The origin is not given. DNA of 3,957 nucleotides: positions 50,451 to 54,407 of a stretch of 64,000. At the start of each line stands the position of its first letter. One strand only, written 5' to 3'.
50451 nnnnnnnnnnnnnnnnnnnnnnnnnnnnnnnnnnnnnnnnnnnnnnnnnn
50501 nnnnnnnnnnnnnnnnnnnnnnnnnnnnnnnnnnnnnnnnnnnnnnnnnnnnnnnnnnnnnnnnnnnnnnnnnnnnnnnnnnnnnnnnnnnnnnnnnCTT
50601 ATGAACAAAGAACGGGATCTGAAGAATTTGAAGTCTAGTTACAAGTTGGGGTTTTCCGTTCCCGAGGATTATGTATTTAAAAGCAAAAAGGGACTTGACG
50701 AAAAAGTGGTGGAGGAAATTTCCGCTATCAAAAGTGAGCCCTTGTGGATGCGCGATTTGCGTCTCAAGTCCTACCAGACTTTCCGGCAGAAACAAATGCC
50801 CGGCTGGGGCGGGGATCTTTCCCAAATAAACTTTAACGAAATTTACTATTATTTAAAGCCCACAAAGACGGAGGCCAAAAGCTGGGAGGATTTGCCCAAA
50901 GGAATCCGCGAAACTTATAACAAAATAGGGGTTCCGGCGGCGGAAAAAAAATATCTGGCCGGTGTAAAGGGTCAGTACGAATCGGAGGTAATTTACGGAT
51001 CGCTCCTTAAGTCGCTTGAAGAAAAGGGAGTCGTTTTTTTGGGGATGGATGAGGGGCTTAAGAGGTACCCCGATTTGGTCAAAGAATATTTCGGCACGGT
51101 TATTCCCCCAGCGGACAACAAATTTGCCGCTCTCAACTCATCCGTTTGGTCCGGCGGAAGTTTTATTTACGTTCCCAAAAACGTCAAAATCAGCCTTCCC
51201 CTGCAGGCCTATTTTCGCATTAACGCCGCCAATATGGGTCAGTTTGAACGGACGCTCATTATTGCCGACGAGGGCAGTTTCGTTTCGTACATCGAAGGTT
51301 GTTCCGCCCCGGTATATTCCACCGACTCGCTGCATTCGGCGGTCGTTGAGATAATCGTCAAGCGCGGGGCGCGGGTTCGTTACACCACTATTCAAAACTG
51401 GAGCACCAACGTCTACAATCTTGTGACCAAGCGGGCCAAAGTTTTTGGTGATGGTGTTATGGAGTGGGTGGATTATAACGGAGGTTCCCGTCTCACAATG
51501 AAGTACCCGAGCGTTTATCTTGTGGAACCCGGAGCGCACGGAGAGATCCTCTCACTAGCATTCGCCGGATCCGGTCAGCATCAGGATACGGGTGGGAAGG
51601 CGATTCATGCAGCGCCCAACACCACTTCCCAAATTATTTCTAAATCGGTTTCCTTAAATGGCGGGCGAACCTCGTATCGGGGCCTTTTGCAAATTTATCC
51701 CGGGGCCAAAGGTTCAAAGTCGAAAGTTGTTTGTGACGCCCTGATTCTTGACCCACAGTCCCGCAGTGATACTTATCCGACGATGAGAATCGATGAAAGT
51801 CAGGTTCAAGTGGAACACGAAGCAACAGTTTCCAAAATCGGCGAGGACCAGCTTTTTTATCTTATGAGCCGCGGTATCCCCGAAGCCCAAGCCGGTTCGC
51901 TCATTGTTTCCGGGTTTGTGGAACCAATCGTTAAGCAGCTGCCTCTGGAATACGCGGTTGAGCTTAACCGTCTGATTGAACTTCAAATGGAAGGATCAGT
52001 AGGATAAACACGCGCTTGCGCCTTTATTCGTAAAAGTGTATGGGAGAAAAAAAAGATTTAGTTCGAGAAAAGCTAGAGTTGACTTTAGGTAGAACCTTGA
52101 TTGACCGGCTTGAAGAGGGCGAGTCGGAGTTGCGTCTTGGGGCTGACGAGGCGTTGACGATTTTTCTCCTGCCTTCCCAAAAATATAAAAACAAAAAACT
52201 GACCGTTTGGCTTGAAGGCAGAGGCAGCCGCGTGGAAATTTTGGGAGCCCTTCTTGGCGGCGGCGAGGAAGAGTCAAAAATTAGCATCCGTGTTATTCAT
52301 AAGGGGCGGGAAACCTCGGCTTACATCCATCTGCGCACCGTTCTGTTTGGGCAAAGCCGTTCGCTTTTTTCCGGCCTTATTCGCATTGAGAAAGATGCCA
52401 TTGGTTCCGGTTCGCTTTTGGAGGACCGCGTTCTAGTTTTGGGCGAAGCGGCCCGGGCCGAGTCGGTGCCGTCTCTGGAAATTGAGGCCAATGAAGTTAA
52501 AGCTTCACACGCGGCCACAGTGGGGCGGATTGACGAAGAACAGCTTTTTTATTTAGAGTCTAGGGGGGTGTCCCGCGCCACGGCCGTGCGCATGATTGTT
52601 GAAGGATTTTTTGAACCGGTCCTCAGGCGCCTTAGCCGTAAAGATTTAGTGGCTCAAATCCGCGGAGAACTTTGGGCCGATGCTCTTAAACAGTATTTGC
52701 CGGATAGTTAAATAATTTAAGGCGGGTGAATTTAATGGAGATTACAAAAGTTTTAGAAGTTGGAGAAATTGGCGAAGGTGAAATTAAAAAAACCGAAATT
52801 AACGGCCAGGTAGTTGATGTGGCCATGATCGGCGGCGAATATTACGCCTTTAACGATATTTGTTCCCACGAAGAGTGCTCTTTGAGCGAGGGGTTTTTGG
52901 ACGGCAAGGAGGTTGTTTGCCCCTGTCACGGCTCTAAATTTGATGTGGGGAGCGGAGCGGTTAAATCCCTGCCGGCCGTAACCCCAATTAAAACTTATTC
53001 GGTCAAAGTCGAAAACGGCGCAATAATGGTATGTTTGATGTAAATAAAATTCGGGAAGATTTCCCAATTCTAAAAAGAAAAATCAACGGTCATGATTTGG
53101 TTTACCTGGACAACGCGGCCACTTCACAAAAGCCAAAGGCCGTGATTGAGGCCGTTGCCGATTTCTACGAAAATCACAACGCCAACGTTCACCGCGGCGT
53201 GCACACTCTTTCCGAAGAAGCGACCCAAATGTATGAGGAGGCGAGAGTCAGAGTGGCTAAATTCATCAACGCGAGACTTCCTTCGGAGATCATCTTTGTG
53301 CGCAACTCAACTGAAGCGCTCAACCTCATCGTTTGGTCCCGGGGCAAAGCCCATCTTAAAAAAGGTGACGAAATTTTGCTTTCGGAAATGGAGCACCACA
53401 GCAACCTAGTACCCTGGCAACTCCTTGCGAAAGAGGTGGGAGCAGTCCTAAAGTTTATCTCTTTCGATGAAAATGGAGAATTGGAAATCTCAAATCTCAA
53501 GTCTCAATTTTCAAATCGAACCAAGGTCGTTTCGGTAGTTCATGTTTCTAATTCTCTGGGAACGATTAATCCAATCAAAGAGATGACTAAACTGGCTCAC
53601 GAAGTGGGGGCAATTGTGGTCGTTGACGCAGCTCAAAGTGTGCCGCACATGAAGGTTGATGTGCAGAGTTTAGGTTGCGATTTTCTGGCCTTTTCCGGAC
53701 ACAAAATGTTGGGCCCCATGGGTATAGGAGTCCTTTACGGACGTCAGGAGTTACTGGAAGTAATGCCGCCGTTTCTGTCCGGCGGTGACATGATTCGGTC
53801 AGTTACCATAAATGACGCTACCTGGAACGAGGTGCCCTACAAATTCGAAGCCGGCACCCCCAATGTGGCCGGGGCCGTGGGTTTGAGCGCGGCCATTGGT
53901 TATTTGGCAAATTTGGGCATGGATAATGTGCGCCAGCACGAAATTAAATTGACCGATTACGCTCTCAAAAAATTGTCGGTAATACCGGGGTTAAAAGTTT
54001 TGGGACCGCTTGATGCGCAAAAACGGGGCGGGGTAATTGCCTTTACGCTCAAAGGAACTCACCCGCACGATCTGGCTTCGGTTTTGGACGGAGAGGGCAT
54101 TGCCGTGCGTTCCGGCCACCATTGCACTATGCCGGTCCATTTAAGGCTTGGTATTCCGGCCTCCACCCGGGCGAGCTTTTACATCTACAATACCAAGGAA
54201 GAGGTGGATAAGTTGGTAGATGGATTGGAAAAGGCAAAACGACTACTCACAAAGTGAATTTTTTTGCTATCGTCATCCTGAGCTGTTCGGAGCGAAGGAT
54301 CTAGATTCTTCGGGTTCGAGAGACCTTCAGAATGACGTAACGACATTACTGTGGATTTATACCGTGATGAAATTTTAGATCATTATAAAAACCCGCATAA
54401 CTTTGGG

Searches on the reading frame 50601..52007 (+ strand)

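Call 9: search_protein_families(library=pfam, proteins=[window:50601-52007:+], max_evalue=0.001)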
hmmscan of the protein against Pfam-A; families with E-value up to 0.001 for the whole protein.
window:50601-52007:+ (468 aa): 2 families
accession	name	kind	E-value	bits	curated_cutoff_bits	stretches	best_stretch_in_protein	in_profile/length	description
PF01458.23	SUFBD_core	-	1.9e-84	283.2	27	1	205-439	1-232/232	SUF system FeS cluster assembly, SufBD core domain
PF19295.5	SufBD_N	-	4.2e-10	40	23.5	1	141-202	110-171/172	SufBD protein N-terminal region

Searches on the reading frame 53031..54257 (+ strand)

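Call 10: search_protein_families(library=pfam, proteins=[window:53031-54257:+], max_evalue=0.001)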
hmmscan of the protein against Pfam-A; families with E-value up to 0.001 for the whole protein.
window:53031-54257:+ (408 aa): 5 families
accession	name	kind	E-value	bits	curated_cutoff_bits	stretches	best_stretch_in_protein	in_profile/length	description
PF00266.25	Aminotran_5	-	6.6e-157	522.7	21.5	1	24-395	1-371/371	Aminotransferase class-V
PF00155.27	Aminotran_1_2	-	6e-08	32.7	19.7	1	30-380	16-351/361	Aminotransferase class I and II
PF01053.26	Cys_Met_Meta_PP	-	8.3e-08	31.6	27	1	109-228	88-201/381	Cys/Met metabolism PLP-dependent enzyme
PF01041.23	DegT_DnrJ_EryC1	-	4e-07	30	19.8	1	86-205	41-151/360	DegT/DnrJ/EryC1/StrS aminotransferase family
PF01212.27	Beta_elim_lyase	-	1.8e-05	24.7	27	1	87-248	50-215/288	Beta-eliminating lyase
